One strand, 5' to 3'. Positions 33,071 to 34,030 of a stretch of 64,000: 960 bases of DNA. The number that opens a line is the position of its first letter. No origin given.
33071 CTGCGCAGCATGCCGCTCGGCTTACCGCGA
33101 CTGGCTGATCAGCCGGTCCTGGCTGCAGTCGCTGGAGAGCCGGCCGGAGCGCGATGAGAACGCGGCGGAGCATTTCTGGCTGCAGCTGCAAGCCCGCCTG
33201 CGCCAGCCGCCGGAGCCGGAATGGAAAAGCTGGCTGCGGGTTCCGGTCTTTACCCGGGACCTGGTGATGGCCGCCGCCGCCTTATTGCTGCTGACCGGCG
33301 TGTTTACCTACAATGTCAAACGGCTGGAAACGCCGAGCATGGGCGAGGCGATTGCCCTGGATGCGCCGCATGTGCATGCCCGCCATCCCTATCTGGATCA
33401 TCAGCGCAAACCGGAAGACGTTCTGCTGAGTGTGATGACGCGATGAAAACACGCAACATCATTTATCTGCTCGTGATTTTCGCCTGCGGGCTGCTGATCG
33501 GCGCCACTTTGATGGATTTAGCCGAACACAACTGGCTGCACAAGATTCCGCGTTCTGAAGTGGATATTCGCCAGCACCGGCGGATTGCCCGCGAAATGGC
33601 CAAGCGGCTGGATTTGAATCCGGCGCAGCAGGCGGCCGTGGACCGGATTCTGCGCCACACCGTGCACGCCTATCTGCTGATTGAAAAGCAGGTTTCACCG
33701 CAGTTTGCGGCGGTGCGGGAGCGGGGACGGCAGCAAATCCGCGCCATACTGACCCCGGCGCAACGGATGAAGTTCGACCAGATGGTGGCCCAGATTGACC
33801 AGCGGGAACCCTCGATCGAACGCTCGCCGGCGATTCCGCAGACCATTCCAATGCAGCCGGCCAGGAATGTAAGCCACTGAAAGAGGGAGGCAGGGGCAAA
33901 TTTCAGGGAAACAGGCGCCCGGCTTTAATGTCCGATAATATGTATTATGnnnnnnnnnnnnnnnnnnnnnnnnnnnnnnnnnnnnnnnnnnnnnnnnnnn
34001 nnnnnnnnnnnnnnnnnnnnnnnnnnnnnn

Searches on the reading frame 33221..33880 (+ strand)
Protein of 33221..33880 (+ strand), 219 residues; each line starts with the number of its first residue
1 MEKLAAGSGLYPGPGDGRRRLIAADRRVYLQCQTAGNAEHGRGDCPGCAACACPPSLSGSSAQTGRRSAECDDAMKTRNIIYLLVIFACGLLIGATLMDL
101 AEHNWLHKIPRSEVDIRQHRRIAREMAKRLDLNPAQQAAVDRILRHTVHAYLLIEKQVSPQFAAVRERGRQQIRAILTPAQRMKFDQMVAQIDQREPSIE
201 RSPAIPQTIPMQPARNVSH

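Call 8: search_protein_families(library=pfam, proteins=[window:33221-33880:+], max_evalue=0.001)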
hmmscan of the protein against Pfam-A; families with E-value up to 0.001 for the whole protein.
window:33221-33880:+ (219 aa): 1 family
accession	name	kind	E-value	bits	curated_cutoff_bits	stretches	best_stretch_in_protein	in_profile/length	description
PF07813.17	LTXXQ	-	0.00026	22.1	24.3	0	155-187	64-98/100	LTXXQ motif family protein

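Call 10: search_protein_families(library=ncbifam, proteins=[window:33221-33880:+], max_evalue=0.00001)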
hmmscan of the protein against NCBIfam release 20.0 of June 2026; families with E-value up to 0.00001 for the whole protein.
window:33221-33880:+ (219 aa): 0 families

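Call 62: list_cluster_members(proteins=[window:33221-33880:+, window:33950-37051:-, window:32337-32963:+])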
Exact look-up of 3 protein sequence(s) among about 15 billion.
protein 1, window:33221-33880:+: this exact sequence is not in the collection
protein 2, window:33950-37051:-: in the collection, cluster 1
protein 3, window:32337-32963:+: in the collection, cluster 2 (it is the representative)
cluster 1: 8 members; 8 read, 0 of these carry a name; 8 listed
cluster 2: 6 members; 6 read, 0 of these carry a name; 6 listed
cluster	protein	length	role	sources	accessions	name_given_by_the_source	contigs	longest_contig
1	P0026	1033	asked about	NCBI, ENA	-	-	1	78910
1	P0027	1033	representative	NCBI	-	-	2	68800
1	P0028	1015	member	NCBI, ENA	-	-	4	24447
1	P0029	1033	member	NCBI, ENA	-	-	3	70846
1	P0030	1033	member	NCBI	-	-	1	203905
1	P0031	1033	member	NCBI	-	-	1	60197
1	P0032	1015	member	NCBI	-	-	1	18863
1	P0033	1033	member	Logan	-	-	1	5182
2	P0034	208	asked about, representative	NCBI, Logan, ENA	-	-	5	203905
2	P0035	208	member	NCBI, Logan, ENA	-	-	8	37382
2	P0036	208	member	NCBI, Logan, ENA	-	-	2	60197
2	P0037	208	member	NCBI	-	-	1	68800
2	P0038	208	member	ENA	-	-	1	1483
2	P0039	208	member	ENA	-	-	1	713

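Call 63: find_encoding_contigs(protein=P0028, flank=4000, max_places=3)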
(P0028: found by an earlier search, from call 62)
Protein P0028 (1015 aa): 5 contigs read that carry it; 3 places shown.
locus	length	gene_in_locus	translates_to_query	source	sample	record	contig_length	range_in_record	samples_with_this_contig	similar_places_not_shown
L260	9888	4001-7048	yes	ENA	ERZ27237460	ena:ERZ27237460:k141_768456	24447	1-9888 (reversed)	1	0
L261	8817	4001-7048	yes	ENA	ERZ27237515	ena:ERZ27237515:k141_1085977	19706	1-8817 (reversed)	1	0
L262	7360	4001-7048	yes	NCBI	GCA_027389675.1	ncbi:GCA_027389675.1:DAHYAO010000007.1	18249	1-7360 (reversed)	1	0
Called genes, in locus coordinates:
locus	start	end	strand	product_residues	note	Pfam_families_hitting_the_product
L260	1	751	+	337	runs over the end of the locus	PF25917:BSH_RND, PF25973:BSH_CzcB (weak), PF25876:HH_MFP_RND, PF25944:Beta-barrel_RND, PF25967:RND-MFP_C, PF25975:CzcB_C (weak), PF25989:YknX_C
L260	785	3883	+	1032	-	PF00873:ACR_tran, PF03176:MMPL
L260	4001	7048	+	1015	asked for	PF00873:ACR_tran, PF02355:SecD_SecF_C (weak)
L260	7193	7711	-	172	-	PF01464:SLT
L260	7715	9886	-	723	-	?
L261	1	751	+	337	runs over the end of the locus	PF25917:BSH_RND, PF25973:BSH_CzcB (weak), PF25876:HH_MFP_RND, PF25944:Beta-barrel_RND, PF25967:RND-MFP_C, PF25975:CzcB_C (weak), PF25989:YknX_C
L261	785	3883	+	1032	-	PF00873:ACR_tran, PF03176:MMPL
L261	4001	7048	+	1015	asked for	PF00873:ACR_tran, PF02355:SecD_SecF_C (weak)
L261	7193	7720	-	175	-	PF01464:SLT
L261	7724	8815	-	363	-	?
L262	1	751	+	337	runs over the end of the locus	PF25917:BSH_RND, PF25973:BSH_CzcB (weak), PF25876:HH_MFP_RND, PF25944:Beta-barrel_RND, PF25967:RND-MFP_C, PF25975:CzcB_C (weak), PF25989:YknX_C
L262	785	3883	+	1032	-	PF00873:ACR_tran, PF03176:MMPL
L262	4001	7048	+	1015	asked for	PF00873:ACR_tran, PF02355:SecD_SecF_C (weak)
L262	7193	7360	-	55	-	?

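Call 64: find_encoding_contigs(protein=P0029, flank=4000, max_places=2)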
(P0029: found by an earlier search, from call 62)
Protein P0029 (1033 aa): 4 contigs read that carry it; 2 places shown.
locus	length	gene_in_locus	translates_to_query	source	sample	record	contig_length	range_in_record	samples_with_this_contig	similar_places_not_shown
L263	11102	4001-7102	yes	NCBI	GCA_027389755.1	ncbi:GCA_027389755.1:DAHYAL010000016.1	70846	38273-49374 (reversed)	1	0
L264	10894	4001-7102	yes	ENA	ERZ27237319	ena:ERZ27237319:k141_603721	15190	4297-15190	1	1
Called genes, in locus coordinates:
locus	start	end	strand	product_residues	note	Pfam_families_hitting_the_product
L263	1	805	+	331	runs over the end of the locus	PF25917:BSH_RND, PF25973:BSH_CzcB (weak), PF25876:HH_MFP_RND, PF25944:Beta-barrel_RND, PF25967:RND-MFP_C, PF25989:YknX_C, PF25975:CzcB_C (weak)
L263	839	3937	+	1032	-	PF00873:ACR_tran, PF03176:MMPL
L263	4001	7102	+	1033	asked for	PF00873:ACR_tran, PF02355:SecD_SecF_C (weak)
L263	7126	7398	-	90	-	PF07927:HicA_toxin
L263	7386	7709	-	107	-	-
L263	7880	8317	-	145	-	-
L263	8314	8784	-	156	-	-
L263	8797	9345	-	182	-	PF07638:Sigma70_ECF (weak), PF04542:Sigma70_r2, PF08281:Sigma70_r4_2, PF04545:Sigma70_r4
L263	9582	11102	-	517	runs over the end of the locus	PF00117:GATase, PF07722:Peptidase_C26, PF00958:GMP_synt_C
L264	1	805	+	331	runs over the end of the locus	PF25917:BSH_RND, PF25973:BSH_CzcB (weak), PF25876:HH_MFP_RND, PF25944:Beta-barrel_RND, PF25967:RND-MFP_C, PF25989:YknX_C, PF25975:CzcB_C (weak)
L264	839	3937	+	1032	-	PF00873:ACR_tran, PF03176:MMPL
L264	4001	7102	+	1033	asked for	PF00873:ACR_tran, PF02355:SecD_SecF_C (weak)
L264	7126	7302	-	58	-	-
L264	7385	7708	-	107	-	-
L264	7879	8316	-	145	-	-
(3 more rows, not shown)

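Call 65: find_encoding_contigs(protein=P0026, flank=1000, max_places=2)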
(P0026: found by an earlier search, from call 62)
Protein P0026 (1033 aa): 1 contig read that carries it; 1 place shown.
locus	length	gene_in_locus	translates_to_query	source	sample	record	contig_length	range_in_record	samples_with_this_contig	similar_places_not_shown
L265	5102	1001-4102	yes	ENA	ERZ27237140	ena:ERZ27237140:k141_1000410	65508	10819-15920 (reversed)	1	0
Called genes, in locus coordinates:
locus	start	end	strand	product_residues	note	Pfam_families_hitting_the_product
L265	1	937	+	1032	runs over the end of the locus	PF00873:ACR_tran, PF03176:MMPL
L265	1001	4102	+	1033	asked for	PF00873:ACR_tran, PF02355:SecD_SecF_C (weak)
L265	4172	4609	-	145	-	-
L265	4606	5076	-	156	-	-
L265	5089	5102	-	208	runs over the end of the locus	PF07638:Sigma70_ECF (weak), PF04542:Sigma70_r2, PF08281:Sigma70_r4_2, PF04545:Sigma70_r4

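Call 69: search_protein_families(library=pfam, proteins=[L260:7715-9886:-, L260:7193-7711:-, L263:7126-7398:-, L263:7386-7709:-], max_evalue=0.01)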
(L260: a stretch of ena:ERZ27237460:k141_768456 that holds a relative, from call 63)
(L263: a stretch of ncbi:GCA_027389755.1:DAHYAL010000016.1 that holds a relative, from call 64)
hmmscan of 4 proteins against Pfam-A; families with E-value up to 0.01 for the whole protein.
L260:7715-9886:- (723 aa): 0 families

L260:7193-7711:- (172 aa): 1 family
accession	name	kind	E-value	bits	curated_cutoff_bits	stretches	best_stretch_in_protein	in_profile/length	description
PF01464.25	SLT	-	1.8e-15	56.9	21.3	1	8-112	4-111/117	Transglycosylase SLT domain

L263:7126-7398:- (90 aa): 1 family
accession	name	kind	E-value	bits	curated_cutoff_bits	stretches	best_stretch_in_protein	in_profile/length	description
PF07927.17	HicA_toxin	-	5.5e-09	36.4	27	1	9-64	1-58/58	HicA toxin of bacterial toxin-antitoxin,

L263:7386-7709:- (107 aa): 0 families

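Call 70: search_protein_families(library=phrogs, proteins=[L260:7715-9886:-, L260:7193-7711:-, L263:7386-7709:-], max_evalue=0.001)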
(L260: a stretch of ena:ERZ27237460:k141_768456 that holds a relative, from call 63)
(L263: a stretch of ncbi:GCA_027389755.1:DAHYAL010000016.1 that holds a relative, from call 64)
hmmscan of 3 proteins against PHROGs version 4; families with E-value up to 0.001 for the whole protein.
L260:7715-9886:- (723 aa): 0 families

L260:7193-7711:- (172 aa): 15 families
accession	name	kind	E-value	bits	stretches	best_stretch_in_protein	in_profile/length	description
phrog_14342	-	tail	1.9e-18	68.1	1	4-106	142-241/272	lytic tail fiber protein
phrog_2013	-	tail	6.4e-16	59.2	1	5-127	470-589/657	lytic tail protein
phrog_342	-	head and packaging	1.8e-12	47.1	1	2-134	14-150/1235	internal virion protein with endolysin domain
phrog_669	-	lysis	1.9e-12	46.4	1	13-131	931-1057/1946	endolysin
phrog_28014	-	unknown function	5.6e-11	43.5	1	7-105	38-135/224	-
phrog_28504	-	tail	1.2e-10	41.7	1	15-108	245-336/597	lytic tail fiber protein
phrog_13449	-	other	5.5e-10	40.2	1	8-146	12-132/269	transglycosylase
phrog_1044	-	lysis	2.7e-09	36.8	1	23-104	241-333/900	endolysin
phrog_28981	-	other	5.4e-07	30.5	1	3-106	91-192/210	transglycosylase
phrog_36437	-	unknown function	2e-06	28.3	1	19-105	234-333/374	-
phrog_19855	-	head and packaging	3.3e-06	25.9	1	20-87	1073-1144/1257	virion structural protein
phrog_21776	-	other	6.5e-05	23.8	1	5-101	96-212/238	transglycosylase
phrog_32437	-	unknown function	6.8e-05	23.9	1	15-105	84-176/205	-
phrog_11561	-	unknown function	8.8e-05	22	1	4-84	323-405/853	-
phrog_35577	-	unknown function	0.00035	21.2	1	6-108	11-114/331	-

L263:7386-7709:- (107 aa): 0 families

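Call 72: find_encoding_contigs(protein=P0035, flank=6000, max_places=8)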
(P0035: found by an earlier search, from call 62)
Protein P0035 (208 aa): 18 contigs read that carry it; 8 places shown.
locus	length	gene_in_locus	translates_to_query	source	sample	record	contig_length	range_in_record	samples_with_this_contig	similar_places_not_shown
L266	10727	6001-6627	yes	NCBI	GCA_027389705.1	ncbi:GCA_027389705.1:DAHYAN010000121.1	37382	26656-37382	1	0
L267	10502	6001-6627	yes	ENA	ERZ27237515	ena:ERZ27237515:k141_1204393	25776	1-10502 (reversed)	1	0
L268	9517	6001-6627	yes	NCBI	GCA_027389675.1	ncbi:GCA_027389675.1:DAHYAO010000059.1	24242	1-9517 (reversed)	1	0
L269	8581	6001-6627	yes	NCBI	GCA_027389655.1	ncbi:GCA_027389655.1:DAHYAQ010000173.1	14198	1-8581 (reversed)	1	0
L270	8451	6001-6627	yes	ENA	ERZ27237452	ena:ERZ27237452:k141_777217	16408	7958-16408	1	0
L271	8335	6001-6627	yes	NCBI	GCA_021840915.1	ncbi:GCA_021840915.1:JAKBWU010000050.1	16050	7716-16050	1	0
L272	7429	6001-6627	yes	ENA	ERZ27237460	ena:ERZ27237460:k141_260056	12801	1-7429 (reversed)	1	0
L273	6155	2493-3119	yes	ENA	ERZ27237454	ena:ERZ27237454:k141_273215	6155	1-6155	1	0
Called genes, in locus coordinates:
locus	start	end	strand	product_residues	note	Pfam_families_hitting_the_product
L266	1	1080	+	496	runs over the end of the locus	PF04715:, PF00425:Chorismate_bind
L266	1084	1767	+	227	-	PF00117:GATase, PF07722:Peptidase_C26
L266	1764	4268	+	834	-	PF00133:tRNA-synt_1, PF01921:tRNA-synt_1f (faint), PF01406:tRNA-synt_1e (faint), PF09334:tRNA-synt_1g, PF13603:tRNA-synt_1_2, PF00133:tRNA-synt_1, PF09334:tRNA-synt_1g, PF08264:Anticodon_1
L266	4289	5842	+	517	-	PF00117:GATase, PF07722:Peptidase_C26, PF00958:GMP_synt_C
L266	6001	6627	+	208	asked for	PF07638:Sigma70_ECF (weak), PF04542:Sigma70_r2, PF08281:Sigma70_r4_2, PF04545:Sigma70_r4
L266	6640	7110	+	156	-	-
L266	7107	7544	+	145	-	-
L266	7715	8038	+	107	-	-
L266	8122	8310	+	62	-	-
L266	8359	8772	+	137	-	-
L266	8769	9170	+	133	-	-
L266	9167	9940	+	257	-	PF02195:ParB_N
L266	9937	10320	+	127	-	-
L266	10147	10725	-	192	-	?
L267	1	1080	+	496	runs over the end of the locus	PF04715:, PF00425:Chorismate_bind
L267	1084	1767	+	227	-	PF00117:GATase, PF07722:Peptidase_C26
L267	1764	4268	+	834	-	PF00133:tRNA-synt_1, PF01921:tRNA-synt_1f (faint), PF01406:tRNA-synt_1e (faint), PF09334:tRNA-synt_1g, PF13603:tRNA-synt_1_2, PF00133:tRNA-synt_1, PF09334:tRNA-synt_1g, PF08264:Anticodon_1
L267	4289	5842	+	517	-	PF00117:GATase, PF07722:Peptidase_C26, PF00958:GMP_synt_C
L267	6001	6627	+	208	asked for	PF07638:Sigma70_ECF (weak), PF04542:Sigma70_r2, PF08281:Sigma70_r4_2, PF04545:Sigma70_r4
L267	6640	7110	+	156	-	-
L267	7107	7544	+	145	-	-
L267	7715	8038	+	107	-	-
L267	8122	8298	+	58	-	-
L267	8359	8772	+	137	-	-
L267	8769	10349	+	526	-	PF02195:ParB_N, PF17762:HTH_ParB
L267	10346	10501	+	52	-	?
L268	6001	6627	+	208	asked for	PF07638:Sigma70_ECF (weak), PF04542:Sigma70_r2, PF08281:Sigma70_r4_2, PF04545:Sigma70_r4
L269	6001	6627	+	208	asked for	PF07638:Sigma70_ECF (weak), PF04542:Sigma70_r2, PF08281:Sigma70_r4_2, PF04545:Sigma70_r4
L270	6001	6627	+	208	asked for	PF07638:Sigma70_ECF (weak), PF04542:Sigma70_r2, PF08281:Sigma70_r4_2, PF04545:Sigma70_r4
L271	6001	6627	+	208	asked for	PF07638:Sigma70_ECF (weak), PF04542:Sigma70_r2, PF08281:Sigma70_r4_2, PF04545:Sigma70_r4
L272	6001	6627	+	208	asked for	PF07638:Sigma70_ECF (weak), PF04542:Sigma70_r2, PF08281:Sigma70_r4_2, PF04545:Sigma70_r4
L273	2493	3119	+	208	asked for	PF07638:Sigma70_ECF (weak), PF04542:Sigma70_r2, PF08281:Sigma70_r4_2, PF04545:Sigma70_r4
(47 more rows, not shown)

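Call 75: find_related_loci(query=L267:8769-10349:+, collection=viral_contigs, flank=10000)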
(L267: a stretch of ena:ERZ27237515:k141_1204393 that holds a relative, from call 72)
Query L267:8769-10349:+ (526 aa) in viral_contigs; peptide patterns used: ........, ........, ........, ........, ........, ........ (x = any residue, [..] = any of these).
No stretch of DNA in the collection matches any of the patterns.

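Call 76: find_related_loci(query=L260:7715-9886:-, collection=viral_contigs, flank=10000)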
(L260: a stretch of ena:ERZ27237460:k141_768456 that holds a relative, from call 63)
Query L260:7715-9886:- (723 aa) in viral_contigs; peptide patterns used: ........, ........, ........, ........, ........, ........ (x = any residue, [..] = any of these).
2 stretches matched a pattern, but none encodes a relative of the query by tblastn (E <= 1e-3).
